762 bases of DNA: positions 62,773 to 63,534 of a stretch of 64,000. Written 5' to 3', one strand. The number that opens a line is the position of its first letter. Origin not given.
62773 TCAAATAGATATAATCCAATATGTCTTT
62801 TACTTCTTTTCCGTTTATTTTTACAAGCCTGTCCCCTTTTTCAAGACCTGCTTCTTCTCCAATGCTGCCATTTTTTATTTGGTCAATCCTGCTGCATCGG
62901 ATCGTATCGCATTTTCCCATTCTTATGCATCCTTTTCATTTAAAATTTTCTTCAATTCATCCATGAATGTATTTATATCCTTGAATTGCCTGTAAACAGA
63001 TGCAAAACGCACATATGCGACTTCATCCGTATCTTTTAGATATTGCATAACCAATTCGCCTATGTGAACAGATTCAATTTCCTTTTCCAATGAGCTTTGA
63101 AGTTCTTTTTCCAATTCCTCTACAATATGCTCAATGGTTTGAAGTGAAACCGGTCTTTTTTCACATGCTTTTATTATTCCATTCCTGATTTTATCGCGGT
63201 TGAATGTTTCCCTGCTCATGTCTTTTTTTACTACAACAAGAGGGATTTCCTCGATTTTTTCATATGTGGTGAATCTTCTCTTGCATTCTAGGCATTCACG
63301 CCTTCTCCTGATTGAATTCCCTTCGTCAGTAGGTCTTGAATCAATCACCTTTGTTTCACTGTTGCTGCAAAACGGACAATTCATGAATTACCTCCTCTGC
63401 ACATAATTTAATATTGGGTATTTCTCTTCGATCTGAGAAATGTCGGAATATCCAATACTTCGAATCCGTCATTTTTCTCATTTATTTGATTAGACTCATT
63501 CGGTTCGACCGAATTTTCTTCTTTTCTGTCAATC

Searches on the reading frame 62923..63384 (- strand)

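Call 25: search_protein_families(library=pfam, proteins=[window:62923-63384:-], max_evalue=0.01)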
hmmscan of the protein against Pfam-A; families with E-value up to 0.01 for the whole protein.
window:62923-63384:- (153 aa): 4 families
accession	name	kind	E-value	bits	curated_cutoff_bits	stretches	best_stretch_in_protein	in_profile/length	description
PF03477.21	ATP-cone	-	1.1e-25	90.4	25.8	1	50-136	2-87/88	ATP cone domain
PF22811.2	Zn_ribbon_NrdR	-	2.1e-22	79.2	27.2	1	1-42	1-42/42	Transcriptional repressor NrdR-like, N-terminal domain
PF03999.17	MAP65_ASE1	-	0.0051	16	26.9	1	35-149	74-185/477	Microtubule associated protein (MAP65/ASE1 family)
PF10343.14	Q_salvage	-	0.0066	16.5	25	1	52-121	201-270/285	Queuosine salvage protein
